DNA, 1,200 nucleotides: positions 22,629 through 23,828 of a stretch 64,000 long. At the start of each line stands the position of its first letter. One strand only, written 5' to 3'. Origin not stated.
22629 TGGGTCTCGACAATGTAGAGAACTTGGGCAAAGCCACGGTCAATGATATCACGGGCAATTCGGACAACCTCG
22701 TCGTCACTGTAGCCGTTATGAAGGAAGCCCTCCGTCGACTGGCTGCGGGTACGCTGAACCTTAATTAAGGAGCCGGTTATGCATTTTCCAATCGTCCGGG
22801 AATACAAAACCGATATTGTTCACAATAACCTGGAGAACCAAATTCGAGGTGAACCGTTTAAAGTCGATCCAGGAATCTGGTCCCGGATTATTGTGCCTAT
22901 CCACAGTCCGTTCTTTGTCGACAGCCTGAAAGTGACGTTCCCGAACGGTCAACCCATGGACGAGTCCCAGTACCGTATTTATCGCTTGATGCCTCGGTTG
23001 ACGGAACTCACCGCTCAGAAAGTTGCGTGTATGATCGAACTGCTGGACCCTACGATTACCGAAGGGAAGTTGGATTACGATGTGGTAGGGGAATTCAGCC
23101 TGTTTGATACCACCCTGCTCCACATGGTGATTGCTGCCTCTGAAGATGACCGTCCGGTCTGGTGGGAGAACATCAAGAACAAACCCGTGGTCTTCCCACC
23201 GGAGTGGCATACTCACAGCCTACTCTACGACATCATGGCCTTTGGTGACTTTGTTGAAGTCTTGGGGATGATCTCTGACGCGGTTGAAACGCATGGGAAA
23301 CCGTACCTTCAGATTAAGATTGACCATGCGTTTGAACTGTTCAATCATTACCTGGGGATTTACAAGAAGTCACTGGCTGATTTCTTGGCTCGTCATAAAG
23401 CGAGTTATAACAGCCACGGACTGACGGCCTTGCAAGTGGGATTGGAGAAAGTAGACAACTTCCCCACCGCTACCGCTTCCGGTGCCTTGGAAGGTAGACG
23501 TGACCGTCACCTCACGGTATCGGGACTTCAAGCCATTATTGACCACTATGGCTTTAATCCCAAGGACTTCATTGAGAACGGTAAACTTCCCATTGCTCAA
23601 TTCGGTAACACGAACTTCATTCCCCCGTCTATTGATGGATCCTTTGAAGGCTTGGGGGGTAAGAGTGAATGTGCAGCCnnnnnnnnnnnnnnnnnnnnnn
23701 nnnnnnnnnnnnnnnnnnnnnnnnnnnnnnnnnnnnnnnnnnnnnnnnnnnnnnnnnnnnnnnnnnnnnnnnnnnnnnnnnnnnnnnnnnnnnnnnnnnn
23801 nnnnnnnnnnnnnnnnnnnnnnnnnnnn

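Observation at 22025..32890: Four-gene cassette of modular giant fiber-like proteins with swapped N- and C-terminal modules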

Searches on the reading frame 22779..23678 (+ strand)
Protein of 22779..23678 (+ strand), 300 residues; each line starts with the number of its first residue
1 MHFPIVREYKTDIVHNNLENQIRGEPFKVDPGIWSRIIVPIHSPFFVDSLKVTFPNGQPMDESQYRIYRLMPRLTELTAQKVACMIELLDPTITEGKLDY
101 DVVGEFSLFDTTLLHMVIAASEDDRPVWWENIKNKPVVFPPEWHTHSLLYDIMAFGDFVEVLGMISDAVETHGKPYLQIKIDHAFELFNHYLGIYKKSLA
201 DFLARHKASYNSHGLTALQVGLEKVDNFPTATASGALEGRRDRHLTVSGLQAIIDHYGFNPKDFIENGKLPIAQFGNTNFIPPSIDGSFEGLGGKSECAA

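Call 40: search_solved_structures(query=A3, max_evalue=1, show_alignments=3)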
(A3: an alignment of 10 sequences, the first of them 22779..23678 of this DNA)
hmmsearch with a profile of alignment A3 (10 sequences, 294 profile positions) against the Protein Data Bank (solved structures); distinct sequences matched with E-value up to 1: 3.
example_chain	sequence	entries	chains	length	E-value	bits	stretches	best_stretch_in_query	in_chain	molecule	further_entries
9d93_La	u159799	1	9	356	1.6e-09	40.7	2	116-163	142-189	Tail collar fibers, gp4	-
6cl5_A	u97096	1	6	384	0.53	12.7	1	131-156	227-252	Tail fiber protein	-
6ct8_A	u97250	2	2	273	0.94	11.9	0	132-155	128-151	R2-type pyocin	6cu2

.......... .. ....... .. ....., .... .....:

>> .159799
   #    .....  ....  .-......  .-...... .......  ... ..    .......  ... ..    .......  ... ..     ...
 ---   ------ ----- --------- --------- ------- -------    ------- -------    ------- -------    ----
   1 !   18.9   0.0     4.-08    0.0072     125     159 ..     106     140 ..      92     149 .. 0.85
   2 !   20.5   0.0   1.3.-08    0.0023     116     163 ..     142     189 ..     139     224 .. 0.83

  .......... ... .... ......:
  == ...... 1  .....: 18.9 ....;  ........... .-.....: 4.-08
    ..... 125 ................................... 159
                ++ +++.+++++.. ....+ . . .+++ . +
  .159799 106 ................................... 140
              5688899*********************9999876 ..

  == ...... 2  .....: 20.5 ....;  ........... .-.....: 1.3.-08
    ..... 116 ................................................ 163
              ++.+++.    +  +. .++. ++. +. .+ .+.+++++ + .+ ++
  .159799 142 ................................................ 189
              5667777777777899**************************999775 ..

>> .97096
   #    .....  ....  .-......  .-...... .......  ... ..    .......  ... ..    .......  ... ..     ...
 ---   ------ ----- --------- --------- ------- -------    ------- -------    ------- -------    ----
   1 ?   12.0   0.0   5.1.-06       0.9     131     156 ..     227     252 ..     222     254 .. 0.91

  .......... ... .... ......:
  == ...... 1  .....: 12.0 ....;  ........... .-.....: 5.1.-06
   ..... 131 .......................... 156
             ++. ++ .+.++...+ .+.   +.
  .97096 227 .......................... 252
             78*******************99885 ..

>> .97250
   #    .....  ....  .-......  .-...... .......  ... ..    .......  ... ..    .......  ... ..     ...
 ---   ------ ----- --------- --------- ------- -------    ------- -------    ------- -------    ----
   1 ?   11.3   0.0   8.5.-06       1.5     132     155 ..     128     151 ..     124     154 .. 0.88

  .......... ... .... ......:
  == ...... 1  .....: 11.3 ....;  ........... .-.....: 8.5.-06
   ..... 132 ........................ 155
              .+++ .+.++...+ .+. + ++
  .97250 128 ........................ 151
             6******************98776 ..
